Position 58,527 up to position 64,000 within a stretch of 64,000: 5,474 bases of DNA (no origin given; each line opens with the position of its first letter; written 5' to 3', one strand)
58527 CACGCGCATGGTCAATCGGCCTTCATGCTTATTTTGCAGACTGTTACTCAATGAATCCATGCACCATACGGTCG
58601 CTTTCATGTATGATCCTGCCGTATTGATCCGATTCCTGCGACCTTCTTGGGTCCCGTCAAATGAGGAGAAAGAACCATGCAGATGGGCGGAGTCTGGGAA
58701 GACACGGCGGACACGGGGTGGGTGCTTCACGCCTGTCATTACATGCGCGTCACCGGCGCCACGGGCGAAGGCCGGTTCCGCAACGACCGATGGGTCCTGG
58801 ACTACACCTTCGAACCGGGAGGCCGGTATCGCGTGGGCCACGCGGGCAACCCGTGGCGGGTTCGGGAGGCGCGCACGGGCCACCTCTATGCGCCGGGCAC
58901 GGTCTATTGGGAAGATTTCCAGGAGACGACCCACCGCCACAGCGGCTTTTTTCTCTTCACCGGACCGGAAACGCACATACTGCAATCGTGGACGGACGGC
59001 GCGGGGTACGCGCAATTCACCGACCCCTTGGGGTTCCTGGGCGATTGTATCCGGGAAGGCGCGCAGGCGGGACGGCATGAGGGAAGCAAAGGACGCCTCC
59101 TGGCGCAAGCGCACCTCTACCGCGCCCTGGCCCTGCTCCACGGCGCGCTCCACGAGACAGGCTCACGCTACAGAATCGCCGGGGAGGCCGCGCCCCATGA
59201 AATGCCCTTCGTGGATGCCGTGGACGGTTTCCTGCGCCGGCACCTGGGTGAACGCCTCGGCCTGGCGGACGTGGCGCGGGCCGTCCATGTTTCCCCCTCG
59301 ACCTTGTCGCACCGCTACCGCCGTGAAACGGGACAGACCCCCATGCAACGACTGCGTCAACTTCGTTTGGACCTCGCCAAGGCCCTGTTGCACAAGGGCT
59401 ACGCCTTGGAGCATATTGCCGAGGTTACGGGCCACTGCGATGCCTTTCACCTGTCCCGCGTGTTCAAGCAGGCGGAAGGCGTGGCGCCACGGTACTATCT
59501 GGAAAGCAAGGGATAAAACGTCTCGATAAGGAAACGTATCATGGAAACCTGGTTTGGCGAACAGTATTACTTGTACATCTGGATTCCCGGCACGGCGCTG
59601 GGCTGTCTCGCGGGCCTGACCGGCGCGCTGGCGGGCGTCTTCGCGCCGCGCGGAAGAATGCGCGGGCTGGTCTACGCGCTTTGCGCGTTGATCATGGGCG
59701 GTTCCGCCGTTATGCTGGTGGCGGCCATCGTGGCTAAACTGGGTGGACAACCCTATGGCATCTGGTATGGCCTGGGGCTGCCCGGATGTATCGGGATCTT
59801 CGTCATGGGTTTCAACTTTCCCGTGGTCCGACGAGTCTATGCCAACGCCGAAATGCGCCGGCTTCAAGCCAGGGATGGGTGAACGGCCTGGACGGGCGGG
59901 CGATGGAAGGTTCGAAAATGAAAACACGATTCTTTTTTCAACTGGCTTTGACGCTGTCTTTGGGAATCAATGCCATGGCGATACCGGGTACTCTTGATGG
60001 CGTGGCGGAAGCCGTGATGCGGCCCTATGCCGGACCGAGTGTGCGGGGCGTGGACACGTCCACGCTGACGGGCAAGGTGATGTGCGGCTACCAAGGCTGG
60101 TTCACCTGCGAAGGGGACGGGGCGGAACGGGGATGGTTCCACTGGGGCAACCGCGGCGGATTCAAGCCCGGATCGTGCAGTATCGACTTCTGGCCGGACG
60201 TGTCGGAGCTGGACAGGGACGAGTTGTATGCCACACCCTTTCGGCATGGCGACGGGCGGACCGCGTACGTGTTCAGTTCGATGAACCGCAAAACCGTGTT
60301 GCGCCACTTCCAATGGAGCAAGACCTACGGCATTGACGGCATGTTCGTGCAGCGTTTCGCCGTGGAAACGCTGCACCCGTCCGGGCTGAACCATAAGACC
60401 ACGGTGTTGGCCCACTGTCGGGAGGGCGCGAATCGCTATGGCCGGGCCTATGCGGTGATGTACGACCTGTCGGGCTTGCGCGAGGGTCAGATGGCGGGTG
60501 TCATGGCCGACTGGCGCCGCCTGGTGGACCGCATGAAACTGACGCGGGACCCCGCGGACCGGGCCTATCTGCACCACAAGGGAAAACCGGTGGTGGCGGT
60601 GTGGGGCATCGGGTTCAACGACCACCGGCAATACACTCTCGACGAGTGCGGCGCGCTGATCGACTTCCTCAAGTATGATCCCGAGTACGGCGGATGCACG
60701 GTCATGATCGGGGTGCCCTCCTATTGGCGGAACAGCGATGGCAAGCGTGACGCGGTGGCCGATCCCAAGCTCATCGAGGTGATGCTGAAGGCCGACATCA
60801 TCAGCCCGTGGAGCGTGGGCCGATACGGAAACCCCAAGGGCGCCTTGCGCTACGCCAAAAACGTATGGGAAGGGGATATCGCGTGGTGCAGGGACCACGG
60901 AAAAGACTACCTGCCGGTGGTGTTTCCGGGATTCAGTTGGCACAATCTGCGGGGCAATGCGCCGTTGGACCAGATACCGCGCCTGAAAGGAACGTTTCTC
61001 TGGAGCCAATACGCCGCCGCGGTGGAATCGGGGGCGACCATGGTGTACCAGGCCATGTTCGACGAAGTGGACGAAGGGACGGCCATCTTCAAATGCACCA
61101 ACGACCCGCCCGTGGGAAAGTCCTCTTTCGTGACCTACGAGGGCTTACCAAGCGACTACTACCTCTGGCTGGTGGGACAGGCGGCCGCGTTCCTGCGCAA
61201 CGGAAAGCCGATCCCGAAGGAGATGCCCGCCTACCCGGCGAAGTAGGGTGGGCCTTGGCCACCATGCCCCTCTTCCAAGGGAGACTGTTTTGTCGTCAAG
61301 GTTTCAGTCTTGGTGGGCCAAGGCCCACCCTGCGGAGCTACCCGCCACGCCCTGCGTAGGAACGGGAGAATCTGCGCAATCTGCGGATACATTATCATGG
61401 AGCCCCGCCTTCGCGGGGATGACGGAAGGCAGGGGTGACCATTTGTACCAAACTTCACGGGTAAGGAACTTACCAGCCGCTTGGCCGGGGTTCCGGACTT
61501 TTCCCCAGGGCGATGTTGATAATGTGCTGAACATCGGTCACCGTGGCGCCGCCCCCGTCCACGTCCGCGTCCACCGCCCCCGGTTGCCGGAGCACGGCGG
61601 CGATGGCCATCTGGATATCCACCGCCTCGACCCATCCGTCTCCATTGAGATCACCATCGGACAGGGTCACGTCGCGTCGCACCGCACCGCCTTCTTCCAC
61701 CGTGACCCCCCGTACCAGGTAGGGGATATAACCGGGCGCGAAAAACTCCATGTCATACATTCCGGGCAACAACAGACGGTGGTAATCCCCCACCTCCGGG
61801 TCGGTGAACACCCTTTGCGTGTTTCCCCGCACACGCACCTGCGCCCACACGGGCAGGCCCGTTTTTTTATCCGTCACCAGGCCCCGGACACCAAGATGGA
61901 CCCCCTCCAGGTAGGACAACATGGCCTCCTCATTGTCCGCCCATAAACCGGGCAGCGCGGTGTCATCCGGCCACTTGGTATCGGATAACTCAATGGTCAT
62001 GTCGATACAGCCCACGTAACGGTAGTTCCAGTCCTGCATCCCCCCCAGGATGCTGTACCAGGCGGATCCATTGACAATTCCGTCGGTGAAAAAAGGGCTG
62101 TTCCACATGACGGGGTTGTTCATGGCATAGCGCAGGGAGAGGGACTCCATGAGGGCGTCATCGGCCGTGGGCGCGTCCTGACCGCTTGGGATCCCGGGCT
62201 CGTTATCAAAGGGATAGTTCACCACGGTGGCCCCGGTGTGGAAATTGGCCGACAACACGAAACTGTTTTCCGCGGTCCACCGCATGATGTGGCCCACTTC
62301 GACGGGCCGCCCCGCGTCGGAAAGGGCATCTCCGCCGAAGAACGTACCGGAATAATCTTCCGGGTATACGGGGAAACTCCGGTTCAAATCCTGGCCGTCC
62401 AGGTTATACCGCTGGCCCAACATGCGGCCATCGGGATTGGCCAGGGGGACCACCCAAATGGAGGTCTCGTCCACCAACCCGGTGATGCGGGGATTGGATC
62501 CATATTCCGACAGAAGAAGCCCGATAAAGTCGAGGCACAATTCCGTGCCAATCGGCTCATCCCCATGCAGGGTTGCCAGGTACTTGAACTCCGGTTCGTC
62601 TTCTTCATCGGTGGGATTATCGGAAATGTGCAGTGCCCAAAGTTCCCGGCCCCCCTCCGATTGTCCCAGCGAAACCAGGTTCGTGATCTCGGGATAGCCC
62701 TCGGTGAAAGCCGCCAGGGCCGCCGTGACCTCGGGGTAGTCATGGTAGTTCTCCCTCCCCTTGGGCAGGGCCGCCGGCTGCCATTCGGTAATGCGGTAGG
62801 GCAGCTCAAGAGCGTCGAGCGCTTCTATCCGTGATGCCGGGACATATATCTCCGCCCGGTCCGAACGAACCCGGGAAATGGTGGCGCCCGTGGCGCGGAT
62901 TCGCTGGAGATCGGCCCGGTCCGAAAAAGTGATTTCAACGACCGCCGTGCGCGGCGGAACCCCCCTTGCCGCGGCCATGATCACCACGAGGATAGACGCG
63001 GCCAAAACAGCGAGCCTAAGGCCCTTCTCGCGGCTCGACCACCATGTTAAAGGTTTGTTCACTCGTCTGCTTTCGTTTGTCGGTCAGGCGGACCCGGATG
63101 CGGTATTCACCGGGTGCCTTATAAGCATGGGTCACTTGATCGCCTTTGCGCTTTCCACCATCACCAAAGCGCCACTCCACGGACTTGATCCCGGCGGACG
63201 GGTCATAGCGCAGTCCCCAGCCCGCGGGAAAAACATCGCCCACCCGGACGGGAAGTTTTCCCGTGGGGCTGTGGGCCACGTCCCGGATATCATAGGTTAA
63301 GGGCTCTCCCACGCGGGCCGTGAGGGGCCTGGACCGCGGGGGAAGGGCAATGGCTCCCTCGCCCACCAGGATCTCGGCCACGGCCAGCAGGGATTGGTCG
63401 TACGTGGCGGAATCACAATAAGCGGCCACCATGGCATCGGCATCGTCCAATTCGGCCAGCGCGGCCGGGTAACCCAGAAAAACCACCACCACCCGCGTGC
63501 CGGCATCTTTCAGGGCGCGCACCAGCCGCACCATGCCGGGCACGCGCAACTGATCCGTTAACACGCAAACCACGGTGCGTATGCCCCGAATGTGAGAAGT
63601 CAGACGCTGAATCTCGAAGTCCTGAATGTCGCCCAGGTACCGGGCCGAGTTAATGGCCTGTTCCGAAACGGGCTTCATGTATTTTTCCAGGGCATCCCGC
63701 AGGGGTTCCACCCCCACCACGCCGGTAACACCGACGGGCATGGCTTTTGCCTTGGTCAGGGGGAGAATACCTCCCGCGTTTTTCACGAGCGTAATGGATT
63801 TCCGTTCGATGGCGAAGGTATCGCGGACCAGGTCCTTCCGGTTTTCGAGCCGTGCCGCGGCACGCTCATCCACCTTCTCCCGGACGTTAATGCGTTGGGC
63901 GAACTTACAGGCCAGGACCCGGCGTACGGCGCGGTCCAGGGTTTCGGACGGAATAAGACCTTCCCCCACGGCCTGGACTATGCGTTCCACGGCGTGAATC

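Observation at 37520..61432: Two same-orientation copies of a structured approximately 180-nt repeat bracket the 23.5-kb flagellar/GH segment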

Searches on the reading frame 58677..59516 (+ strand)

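Call 42: search_protein_families(library=pfam, proteins=[window:58677-59516:+], max_evalue=0.01)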
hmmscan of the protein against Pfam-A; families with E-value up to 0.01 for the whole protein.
window:58677-59516:+ (279 aa): 2 families
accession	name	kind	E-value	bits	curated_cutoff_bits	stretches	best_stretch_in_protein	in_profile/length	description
PF12833.13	HTH_18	-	6.3e-18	65.3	33.6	1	200-276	2-79/80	Helix-turn-helix domain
PF00165.29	HTH_AraC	-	5.2e-15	55.6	26.6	2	186-224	1-39/42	Bacterial regulatory helix-turn-helix proteins, AraC family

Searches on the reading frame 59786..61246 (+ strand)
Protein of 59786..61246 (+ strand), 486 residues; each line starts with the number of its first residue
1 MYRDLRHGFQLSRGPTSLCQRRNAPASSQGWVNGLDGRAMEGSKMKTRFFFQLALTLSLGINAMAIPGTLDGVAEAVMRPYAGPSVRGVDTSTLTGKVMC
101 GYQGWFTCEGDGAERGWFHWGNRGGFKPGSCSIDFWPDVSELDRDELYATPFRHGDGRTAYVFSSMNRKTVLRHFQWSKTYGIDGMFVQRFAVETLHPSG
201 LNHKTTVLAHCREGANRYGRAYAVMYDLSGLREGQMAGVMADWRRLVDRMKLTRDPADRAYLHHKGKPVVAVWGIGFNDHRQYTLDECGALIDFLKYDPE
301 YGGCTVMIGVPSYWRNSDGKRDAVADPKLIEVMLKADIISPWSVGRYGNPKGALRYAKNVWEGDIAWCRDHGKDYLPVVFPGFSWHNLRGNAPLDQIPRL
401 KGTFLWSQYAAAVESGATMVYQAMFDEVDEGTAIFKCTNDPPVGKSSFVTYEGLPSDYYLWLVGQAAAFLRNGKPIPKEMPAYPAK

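Call 13: find_encoding_contigs(protein=window:59786-61246:+, flank=10000, max_places=6)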
Protein window:59786-61246:+ (486 aa): no gene with exactly this product is on record in the collection.

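Call 14: search_protein_families(library=pfam, proteins=[window:59786-61246:+])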
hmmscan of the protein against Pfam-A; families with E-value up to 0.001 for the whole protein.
window:59786-61246:+ (486 aa): 1 family
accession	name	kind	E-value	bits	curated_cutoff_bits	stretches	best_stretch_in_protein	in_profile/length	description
PF16317.11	Glyco_hydro_99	-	3.1e-07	30.3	33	1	359-462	229-331/341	Glycosyl hydrolase family 99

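Call 36: find_homologous_proteins(query=window:59786-61246:+, max_evalue=1e-20)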
Query window:59786-61246:+ (486 aa): 8000 proteins with E <= 1e-20 among 8000 candidates; the best 120 are listed.
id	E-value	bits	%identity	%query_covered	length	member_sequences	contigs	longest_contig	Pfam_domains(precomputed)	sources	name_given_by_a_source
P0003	0.0e+0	1092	100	94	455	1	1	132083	PF16317.12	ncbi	-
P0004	3.6e-208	711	69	90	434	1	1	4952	PF16317.12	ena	-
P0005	6.4e-206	703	69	86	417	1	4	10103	PF16317.12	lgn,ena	-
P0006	1.2e-203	696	66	90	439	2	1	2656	PF16317.12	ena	-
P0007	1.4e-202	692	70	84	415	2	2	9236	PF16317.12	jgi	-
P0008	2.4e-202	692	68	86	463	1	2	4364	PF16317.12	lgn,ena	-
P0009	9.7e-202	690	68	88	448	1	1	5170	-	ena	-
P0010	1.5e-201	689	69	87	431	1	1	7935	PF16317.12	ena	-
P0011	1.7e-201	689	69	84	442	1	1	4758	PF16317.12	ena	-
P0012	5.1e-200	684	69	84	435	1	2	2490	PF16317.12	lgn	-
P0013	1.4e-199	682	70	84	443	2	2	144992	PF16317.12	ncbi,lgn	-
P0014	3.1e-199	681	-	-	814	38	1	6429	PF16402.13,PF16317.12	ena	-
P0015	1.2e-198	679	69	86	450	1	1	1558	PF16317.12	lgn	-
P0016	1.9e-198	679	67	85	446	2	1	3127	PF16317.12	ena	-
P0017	1.9e-198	679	68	84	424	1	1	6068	PF16317.12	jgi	-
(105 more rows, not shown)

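Call 37: find_encoding_contigs(protein=P0003, flank=10000, max_places=4)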
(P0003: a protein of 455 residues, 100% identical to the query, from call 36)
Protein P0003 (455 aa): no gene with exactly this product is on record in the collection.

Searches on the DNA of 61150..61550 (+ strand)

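Call 73: search_rna_families(source=window, start=61150, end=61550, threshold=evalue, max_evalue=1)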
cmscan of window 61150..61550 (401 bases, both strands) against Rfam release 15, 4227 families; matches with E-value up to 1: 2.
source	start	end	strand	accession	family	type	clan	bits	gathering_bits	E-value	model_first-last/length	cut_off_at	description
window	61242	61334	+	RF03306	mir-3923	Gene; miRNA;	-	28.3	94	0.0027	1-83/83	no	mir-3923 microRNA precursor family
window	61242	61334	-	RF03306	mir-3923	Gene; miRNA;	-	25.9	94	0.011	1-83/83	no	mir-3923 microRNA precursor family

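Call 86: search_dna_similar(query=window:61243-61470:+, collection=plasmids, mode=distant, max_evalue=0.01, max_rows=10)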
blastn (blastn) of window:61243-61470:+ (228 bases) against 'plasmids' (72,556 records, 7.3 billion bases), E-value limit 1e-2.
Records with a match: 5; places in all: 7; records where one place covers at least 80% of the query: 0.
Best place of each record, by identity: 95-99% 2; 90-95% 1; 80-90% 2.
By first word of the organism name: Azospirillum 4; Novosphingobium 1.
By predicted mobility (MOB-suite, as given by PLSDB): mobilizable 3; non-mobilizable 1; conjugative 1.
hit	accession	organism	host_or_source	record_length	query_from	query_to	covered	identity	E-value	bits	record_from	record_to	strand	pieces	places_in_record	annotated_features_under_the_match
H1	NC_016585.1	Azospirillum lipoferum 4B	-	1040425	137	185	21%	81.6%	5e-3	48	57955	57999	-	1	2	none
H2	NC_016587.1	Azospirillum lipoferum 4B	-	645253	137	185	21%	81.6%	5e-3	48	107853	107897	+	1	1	none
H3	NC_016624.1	Azospirillum lipoferum 4B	-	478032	156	186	14%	96.8%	4e-4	53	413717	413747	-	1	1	none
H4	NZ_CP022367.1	Azospirillum sp. TSH58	single cell,paddy soils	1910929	156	185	13%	96.7%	1e-3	51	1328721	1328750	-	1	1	record has no annotation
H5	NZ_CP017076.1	Novosphingobium resinovorum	single cell,soil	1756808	155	185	14%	93.5%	5e-3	48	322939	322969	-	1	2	none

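Call 88: get_annotated_region(hit=H1, flank=300)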
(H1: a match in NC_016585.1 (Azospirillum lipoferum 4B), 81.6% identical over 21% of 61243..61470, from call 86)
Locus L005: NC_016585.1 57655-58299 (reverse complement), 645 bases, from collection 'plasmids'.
description: Azospirillum lipoferum 4B plasmid AZO_p1, complete sequence
organism: Azospirillum lipoferum 4B (NCBI taxid 862719)
taxonomy: Bacteria; Pseudomonadota; Alphaproteobacteria; Rhodospirillales; Azospirillaceae; Azospirillum; Azospirillum lipoferum; Azospirillum lipoferum 4B
host: -; source: -; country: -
typing (MOB-suite, as given by PLSDB): mobilizable; relaxase MOBF,MOBP
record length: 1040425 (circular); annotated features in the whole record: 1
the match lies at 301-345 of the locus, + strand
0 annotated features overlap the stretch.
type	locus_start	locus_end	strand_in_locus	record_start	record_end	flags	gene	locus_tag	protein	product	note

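Call 89: get_annotated_region(hit=H3, flank=300)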
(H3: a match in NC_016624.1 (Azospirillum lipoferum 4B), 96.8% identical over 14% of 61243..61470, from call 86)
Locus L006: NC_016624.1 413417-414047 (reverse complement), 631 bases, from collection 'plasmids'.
description: Azospirillum lipoferum 4B plasmid AZO_p5, complete sequence
organism: Azospirillum lipoferum 4B (NCBI taxid 862719)
taxonomy: Bacteria; Pseudomonadota; Alphaproteobacteria; Rhodospirillales; Azospirillaceae; Azospirillum; Azospirillum lipoferum; Azospirillum lipoferum 4B
host: -; source: -; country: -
typing (MOB-suite, as given by PLSDB): mobilizable; relaxase MOBP
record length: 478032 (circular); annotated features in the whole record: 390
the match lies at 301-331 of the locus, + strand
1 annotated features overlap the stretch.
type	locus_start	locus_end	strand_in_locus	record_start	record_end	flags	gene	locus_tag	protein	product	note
CDS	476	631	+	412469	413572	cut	-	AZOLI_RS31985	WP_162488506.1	hypothetical protein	-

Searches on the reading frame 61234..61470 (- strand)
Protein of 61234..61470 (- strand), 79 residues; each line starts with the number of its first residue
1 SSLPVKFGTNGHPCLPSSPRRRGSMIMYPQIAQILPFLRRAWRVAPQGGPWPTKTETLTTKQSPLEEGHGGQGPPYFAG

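Call 48: search_protein_representatives(alignment_id=A3)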
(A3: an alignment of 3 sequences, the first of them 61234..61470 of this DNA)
Query: 3 sequences, 165 profile positions. Proteins with E-value up to 0.001 (for the whole library): 7; up to 1e-10: 3; up to 1e-30: 2. The best 7 are listed.
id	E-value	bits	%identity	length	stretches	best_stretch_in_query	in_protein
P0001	4.2e-99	345.3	-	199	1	1-162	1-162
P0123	1.3e-33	132.4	-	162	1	78-165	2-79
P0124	9.3e-11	58.0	-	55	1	94-132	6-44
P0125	1.3e-05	41.3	-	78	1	106-134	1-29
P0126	6.1e-05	39.1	-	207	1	129-165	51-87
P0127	7.7e-04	35.5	-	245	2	130-159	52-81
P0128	8.1e-04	35.4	-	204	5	94-106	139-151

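Call 50: find_encoding_contigs(protein=P0126, flank=10000, max_places=6)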
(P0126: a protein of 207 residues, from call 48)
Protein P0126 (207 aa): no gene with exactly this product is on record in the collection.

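Call 51: list_cluster_members(proteins=[P0123, P0124, P0125, P0126, P0127, P0003])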
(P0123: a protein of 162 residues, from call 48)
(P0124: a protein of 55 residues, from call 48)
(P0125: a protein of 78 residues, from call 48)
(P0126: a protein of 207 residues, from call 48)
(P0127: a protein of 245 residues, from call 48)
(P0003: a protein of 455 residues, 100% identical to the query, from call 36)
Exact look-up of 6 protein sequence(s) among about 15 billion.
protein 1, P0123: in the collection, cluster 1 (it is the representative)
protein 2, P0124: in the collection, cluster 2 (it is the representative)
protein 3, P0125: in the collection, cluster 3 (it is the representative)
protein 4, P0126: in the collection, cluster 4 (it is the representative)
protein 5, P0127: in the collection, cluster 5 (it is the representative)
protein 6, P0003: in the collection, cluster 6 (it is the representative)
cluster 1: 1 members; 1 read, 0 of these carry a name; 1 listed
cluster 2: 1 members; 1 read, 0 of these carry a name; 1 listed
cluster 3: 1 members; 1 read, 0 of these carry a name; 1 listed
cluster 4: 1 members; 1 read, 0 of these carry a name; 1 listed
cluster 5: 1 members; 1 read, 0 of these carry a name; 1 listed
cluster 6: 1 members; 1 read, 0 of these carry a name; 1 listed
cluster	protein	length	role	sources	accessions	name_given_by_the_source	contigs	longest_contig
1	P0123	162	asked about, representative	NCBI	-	-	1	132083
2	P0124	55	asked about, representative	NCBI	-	-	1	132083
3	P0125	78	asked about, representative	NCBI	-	-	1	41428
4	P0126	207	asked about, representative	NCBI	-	-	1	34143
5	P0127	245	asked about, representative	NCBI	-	-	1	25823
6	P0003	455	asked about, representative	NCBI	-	-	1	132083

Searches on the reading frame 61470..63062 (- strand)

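Call 14: search_protein_families(library=pfam, proteins=[window:61470-63062:-])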
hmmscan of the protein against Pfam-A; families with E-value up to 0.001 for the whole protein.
window:61470-63062:- (530 aa): 3 families
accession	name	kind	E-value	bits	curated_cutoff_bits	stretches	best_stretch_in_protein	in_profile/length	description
PF00246.29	Peptidase_M14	-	1.8e-56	192.3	21.6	1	113-379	2-285/286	Zinc carboxypeptidase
PF13620.12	CarboxypepD_reg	-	8.8e-09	36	32.3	1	392-468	2-82/82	Carboxypeptidase regulatory-like domain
PF24827.1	AstE_AspA_cat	-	0.0001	22.3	25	1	163-232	9-66/192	Succinylglutamate desuccinylase/Aspartoacylase catalytic domain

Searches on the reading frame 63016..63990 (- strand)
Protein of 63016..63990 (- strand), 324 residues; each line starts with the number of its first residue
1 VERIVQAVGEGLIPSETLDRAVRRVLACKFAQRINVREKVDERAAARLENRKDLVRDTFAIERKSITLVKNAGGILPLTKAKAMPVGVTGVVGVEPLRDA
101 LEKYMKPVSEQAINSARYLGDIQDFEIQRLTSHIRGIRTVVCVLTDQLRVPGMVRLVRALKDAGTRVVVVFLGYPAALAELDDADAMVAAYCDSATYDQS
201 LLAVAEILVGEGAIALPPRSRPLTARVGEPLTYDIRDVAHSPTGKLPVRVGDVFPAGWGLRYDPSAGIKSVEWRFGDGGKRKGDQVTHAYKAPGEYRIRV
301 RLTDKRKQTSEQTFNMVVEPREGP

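Call 42: search_protein_families(library=pfam, proteins=[window:63016-63990:-], max_evalue=0.01)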
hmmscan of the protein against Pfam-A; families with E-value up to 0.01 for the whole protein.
window:63016-63990:- (324 aa): 3 families
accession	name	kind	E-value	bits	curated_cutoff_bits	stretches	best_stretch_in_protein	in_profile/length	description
PF18911.6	PKD_4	-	1.1e-12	48.2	27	1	251-318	17-85/85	PKD domain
PF00801.26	PKD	-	2.5e-09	37.4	23.5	1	263-315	25-78/80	PKD domain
PF01915.27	Glyco_hydro_3_C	-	6.5e-07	30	31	0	152-212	99-159/200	Glycosyl hydrolase family 3 C-terminal domain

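Call 75: search_protein_families(library=pfam, proteins=[window:63016-63990:-], max_evalue=1)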
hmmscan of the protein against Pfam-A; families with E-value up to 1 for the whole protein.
window:63016-63990:- (324 aa): 5 families
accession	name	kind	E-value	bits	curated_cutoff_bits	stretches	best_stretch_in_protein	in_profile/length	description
PF18911.6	PKD_4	-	1.1e-12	48.2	27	1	251-318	17-85/85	PKD domain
PF00801.26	PKD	-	2.5e-09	37.4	23.5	1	263-315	25-78/80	PKD domain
PF01915.27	Glyco_hydro_3_C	-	6.5e-07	30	31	2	152-212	99-159/200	Glycosyl hydrolase family 3 C-terminal domain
PF07495.19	Y_Y_Y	-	0.17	12.2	26.6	1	285-311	29-55/65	Y_Y_Y domain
PF05345.18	He_PIG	-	0.27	12.1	24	1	290-318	67-95/96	Putative Ig domain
